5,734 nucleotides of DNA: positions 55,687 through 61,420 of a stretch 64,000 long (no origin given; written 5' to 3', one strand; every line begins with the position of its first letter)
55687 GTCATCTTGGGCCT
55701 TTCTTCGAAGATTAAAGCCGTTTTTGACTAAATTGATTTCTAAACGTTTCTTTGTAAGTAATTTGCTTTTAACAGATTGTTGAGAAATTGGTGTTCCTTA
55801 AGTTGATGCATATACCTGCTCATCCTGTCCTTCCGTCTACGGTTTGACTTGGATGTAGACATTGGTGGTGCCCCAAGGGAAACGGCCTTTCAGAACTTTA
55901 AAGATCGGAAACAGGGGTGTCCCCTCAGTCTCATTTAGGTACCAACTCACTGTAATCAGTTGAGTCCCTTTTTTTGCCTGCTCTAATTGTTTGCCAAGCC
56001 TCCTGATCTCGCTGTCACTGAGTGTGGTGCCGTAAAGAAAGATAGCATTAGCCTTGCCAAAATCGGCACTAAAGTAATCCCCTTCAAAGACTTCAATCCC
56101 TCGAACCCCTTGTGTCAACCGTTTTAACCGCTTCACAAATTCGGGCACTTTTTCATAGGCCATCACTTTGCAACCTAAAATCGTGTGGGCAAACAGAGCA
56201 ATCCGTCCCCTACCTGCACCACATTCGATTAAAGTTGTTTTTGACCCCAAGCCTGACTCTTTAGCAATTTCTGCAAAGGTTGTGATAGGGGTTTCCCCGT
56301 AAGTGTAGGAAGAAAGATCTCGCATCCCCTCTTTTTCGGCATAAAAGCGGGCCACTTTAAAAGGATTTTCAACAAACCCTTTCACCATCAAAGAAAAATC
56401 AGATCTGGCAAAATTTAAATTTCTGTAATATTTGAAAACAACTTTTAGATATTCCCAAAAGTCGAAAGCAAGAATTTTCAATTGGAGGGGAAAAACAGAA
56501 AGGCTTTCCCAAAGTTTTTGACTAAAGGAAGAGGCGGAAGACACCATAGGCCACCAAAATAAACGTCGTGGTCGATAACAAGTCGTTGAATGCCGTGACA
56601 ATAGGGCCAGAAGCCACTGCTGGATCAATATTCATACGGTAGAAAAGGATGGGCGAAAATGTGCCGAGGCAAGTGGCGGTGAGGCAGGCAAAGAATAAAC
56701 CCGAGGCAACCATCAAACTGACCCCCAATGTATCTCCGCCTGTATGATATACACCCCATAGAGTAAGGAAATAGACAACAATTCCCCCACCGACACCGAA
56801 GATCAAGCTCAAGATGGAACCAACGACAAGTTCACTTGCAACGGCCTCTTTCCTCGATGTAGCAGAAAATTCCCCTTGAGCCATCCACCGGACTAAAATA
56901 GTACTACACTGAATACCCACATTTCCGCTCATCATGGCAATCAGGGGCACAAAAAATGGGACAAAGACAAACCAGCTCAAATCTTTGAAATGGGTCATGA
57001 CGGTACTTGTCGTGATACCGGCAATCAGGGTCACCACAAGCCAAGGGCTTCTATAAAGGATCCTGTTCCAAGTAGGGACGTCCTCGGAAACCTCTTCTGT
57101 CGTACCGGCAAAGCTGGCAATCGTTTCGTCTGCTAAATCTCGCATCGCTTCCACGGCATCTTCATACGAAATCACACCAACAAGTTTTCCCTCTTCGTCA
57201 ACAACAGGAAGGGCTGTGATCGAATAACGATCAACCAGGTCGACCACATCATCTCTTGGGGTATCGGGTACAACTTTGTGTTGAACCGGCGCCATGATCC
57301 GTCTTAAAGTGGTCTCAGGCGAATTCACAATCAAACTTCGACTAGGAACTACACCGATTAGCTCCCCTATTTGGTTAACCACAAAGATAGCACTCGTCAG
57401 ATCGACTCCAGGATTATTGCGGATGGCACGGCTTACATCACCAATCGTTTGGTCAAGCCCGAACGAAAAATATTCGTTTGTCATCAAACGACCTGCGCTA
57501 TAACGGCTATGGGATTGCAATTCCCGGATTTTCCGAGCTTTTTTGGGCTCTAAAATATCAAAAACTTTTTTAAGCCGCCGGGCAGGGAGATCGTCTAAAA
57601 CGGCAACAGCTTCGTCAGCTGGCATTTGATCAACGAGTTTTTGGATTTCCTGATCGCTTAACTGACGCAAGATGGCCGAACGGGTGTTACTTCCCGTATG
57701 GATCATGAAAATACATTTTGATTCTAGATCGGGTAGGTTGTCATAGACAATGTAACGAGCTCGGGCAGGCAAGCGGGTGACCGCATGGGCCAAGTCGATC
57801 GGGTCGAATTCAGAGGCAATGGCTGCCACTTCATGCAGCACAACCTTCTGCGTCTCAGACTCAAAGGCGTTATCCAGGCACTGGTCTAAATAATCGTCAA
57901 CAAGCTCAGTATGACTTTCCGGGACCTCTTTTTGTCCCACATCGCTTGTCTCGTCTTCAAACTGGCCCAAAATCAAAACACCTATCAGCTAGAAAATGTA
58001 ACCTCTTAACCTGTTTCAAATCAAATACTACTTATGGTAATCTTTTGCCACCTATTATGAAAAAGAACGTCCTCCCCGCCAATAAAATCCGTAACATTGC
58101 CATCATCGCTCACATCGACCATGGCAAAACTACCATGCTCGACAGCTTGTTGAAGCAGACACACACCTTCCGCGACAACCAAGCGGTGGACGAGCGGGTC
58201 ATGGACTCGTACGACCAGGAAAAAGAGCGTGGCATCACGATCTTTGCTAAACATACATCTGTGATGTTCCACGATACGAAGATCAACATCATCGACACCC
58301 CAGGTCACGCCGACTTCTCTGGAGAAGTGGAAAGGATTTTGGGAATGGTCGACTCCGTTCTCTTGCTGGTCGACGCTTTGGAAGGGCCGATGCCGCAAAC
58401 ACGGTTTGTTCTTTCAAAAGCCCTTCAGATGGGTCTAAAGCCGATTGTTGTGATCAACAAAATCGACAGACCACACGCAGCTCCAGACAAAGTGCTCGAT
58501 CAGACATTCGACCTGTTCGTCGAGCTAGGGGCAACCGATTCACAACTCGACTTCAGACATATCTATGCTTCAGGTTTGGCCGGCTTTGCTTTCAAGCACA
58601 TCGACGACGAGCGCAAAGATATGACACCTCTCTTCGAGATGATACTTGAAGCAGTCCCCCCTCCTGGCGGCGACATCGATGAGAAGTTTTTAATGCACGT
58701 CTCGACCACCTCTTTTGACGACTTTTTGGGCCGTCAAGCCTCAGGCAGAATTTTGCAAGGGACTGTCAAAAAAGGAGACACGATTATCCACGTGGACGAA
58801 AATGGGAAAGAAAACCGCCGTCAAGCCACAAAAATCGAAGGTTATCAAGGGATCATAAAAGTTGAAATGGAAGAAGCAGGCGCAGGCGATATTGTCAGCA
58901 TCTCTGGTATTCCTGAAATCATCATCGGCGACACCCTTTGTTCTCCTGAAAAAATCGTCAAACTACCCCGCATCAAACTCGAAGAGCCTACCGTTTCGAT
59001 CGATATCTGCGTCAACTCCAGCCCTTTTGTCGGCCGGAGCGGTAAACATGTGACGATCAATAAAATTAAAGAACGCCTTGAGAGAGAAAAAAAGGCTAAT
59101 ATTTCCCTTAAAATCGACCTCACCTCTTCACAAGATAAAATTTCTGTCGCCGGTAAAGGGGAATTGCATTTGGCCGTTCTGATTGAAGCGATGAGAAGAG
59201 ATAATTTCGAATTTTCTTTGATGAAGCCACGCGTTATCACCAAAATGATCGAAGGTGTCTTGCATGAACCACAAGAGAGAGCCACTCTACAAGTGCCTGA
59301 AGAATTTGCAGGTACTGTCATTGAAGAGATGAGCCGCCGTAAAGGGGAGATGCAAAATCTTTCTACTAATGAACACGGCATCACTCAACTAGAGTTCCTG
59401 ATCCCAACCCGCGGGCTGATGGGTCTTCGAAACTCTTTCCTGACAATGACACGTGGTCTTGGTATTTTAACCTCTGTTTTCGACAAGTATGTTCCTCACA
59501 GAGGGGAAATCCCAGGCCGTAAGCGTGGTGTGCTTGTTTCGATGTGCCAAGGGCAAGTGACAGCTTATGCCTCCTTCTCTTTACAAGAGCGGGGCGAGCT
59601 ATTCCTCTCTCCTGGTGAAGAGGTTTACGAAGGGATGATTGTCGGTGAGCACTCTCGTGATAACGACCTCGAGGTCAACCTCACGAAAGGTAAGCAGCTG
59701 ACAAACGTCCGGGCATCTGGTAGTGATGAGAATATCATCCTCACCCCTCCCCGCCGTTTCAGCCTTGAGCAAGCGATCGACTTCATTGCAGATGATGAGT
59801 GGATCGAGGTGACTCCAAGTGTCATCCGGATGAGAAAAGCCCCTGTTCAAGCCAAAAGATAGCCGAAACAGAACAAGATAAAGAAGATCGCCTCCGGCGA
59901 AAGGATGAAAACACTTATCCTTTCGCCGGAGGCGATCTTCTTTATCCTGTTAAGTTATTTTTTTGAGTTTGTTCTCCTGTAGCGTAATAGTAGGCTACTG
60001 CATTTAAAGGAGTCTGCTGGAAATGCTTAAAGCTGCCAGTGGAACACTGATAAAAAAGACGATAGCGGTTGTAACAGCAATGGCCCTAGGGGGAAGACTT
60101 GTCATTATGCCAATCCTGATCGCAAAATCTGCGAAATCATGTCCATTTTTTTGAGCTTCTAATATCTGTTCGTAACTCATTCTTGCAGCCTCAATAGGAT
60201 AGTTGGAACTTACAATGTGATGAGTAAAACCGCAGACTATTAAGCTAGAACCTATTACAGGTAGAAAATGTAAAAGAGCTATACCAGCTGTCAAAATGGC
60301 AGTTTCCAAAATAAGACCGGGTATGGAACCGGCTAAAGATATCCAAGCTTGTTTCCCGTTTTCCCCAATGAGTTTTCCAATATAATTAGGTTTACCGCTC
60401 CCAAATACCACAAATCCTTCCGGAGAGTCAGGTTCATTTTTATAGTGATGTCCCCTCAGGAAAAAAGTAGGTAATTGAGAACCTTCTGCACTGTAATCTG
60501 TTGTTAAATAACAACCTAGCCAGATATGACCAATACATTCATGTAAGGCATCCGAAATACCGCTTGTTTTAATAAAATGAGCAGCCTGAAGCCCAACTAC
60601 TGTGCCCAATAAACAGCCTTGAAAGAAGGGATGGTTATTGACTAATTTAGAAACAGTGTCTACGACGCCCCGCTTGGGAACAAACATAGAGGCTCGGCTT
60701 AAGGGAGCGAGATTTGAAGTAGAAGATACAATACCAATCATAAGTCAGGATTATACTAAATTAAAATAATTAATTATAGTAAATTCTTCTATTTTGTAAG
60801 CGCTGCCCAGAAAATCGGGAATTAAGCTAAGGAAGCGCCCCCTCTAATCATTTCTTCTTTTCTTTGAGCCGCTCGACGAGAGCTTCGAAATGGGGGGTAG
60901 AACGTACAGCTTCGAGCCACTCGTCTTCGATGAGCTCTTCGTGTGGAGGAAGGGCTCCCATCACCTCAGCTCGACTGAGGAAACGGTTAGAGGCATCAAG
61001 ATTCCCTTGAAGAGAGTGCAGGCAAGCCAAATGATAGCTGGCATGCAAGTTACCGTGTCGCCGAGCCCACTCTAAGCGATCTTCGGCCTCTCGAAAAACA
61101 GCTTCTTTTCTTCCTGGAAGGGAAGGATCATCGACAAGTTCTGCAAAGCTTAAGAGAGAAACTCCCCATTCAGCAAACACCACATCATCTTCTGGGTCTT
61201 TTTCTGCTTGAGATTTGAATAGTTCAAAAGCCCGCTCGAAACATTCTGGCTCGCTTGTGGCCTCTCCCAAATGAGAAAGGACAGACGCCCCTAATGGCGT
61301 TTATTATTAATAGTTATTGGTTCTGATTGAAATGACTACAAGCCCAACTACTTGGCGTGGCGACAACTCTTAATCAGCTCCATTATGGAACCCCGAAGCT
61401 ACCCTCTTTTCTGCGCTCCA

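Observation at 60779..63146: Toxin-antitoxin cassette sits between ~511-bp direct repeats made from the 3' end of a TPR gene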

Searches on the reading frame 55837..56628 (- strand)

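Call 62: search_protein_families(library=pfam, proteins=[window:55837-56628:-], max_evalue=0.001)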
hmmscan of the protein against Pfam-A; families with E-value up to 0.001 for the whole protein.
window:55837-56628:- (263 aa): 1 family
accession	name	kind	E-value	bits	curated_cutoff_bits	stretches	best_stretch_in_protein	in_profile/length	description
PF08123.19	DOT1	-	0.00053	20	23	0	105-155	18-68/205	Histone methylation protein DOT1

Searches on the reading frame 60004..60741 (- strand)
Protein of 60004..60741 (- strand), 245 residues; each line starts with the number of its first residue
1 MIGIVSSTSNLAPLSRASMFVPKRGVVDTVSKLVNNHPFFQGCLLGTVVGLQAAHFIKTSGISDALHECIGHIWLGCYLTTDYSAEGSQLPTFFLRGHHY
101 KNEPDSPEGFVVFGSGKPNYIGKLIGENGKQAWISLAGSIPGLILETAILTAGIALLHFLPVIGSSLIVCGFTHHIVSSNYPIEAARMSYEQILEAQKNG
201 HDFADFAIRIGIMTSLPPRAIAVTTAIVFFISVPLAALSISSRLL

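Call 5: search_protein_families(library=pfam, proteins=[window:60004-60741:-], max_evalue=0.01)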
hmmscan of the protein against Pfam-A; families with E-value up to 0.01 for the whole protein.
window:60004-60741:- (245 aa): 0 families

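Call 6: search_protein_families(library=ncbifam, proteins=[window:60004-60741:-], max_evalue=0.01)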
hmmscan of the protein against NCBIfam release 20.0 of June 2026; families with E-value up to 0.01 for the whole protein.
window:60004-60741:- (245 aa): 0 families

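Call 22: find_encoding_contigs(protein=window:60004-60741:-, flank=6000, max_places=10)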
Protein window:60004-60741:- (245 aa): 8 contigs read that carry it; 6 places shown.
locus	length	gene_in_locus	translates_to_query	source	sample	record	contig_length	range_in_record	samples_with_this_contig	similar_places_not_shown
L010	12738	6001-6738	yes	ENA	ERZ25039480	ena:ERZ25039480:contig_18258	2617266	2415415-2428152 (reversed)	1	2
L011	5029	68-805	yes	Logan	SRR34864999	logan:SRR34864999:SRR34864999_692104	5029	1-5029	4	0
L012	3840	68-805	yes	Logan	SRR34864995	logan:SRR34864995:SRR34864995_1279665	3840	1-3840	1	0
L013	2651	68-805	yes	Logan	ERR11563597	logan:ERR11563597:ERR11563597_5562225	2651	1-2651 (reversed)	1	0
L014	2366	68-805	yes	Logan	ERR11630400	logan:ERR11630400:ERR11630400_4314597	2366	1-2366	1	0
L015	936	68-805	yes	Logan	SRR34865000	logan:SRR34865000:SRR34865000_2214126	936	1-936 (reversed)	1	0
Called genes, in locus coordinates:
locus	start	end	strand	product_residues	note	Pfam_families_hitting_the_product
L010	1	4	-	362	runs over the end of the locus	PF01116:F_bP_aldolase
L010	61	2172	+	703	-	PF03190:Thioredox_DsbH, PF13899:Thioredoxin_7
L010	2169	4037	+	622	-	PF14559:TPR_19 (faint), PF13181:TPR_8 (faint), PF13414:TPR_11 (faint), PF23914:TPR_CcmH_CycH (faint)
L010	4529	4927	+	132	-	PF06296:RelE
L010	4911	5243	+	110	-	PF13560:HTH_31 (weak), PF01381:HTH_3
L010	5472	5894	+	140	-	-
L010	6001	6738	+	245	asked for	-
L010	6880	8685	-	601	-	PF00009:GTP_EFTU, PF03144:GTP_EFTU_D2, PF22042:EF-G_D2, PF00679:EFG_C, PF21018:BipA_C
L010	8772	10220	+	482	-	PF03448:MgtE_N, PF00571:CBS, PF01769:MgtE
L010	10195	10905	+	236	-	-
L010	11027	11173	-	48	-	-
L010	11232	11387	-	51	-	-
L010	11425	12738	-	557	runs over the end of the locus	PF03050:DDE_Tnp_IS66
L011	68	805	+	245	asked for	-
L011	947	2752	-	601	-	PF00009:GTP_EFTU, PF03144:GTP_EFTU_D2, PF22042:EF-G_D2, PF00679:EFG_C, PF21018:BipA_C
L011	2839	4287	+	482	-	PF03448:MgtE_N, PF00571:CBS, PF01769:MgtE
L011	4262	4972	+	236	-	-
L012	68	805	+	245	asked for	-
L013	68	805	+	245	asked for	-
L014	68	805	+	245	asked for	-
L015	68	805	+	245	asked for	-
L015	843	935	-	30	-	?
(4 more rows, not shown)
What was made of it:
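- Checked: Five further unitigs (L011-L015) end exactly 30 nt inside copy A, as expected at a de Bruijn branch (call 22).
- Other unitigs branch exactly at the repeat edge (call 22).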

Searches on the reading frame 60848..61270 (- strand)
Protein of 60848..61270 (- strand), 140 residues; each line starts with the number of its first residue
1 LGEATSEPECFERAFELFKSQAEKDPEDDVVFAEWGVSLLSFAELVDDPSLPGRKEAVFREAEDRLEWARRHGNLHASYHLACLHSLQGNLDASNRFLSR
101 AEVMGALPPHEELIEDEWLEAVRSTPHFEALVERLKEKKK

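Call 5: search_protein_families(library=pfam, proteins=[window:60848-61270:-], max_evalue=0.01)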
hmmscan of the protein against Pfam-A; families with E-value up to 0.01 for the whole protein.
window:60848-61270:- (140 aa): 0 families

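Call 6: search_protein_families(library=ncbifam, proteins=[window:60848-61270:-], max_evalue=0.01)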
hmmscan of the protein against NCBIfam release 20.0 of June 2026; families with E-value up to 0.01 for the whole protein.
window:60848-61270:- (140 aa): 1 family
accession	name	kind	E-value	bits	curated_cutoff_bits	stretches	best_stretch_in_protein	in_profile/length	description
NF047558.1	TPR_END_plus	domain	7.7e-07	29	32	1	78-133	2-56/56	TPR end-of-group domain-containing protein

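Call 23: find_encoding_contigs(protein=window:60848-61270:-, flank=6000, max_places=10)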
Protein window:60848-61270:- (140 aa): 3 contigs read that carry it; 1 place shown.
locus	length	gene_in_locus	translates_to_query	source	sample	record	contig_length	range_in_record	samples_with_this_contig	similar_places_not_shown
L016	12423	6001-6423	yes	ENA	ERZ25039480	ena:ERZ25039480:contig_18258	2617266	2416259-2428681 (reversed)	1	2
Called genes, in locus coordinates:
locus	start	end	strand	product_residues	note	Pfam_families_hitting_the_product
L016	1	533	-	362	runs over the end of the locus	PF01116:F_bP_aldolase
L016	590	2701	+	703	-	PF03190:Thioredox_DsbH, PF13899:Thioredoxin_7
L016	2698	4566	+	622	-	PF14559:TPR_19 (faint), PF13181:TPR_8 (faint), PF13414:TPR_11 (faint), PF23914:TPR_CcmH_CycH (faint)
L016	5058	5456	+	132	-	PF06296:RelE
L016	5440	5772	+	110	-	PF13560:HTH_31 (weak), PF01381:HTH_3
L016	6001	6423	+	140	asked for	-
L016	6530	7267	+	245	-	-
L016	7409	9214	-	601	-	PF00009:GTP_EFTU, PF03144:GTP_EFTU_D2, PF22042:EF-G_D2, PF00679:EFG_C, PF21018:BipA_C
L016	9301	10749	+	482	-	PF03448:MgtE_N, PF00571:CBS, PF01769:MgtE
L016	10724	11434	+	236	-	-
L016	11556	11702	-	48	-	-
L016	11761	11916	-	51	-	-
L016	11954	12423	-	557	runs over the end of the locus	PF03050:DDE_Tnp_IS66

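Call 28: list_cluster_members(proteins=[L005:7259-9127:+, window:60848-61270:-, window:61815-62213:-, window:61499-61831:-])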
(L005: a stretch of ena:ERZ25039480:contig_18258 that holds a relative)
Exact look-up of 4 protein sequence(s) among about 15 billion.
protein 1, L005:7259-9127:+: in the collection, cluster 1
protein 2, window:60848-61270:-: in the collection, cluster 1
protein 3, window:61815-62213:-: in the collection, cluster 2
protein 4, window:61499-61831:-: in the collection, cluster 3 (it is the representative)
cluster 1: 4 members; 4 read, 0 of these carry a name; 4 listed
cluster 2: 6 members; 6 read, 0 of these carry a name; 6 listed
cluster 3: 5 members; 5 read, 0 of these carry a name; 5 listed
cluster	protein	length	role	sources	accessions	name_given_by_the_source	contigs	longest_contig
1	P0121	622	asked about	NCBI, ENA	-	-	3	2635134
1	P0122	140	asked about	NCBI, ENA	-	-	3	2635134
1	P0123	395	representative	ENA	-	-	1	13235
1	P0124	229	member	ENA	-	-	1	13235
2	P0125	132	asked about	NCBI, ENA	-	-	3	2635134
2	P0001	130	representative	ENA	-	-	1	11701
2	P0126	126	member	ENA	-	-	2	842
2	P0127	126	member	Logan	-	-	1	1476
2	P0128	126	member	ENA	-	-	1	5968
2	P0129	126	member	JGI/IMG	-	-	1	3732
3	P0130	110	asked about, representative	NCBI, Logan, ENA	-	-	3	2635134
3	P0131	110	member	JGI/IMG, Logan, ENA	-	-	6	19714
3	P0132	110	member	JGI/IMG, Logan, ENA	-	-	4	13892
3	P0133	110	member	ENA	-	-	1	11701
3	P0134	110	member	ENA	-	-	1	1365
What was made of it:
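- On Integrative element that restores the 3' end of its target gene (e14 / icd type): No relative closer than 90% exists in the collections apart from the same organism (call 28).
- No strain with the pair adjacent to a single TPR 3' end is known (call 28).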

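Call 77: search_protein_families(library=padloc, proteins=[window:60848-61270:-], max_evalue=0.001)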
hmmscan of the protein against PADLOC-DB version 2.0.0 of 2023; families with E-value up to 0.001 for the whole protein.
window:60848-61270:- (140 aa): 0 families
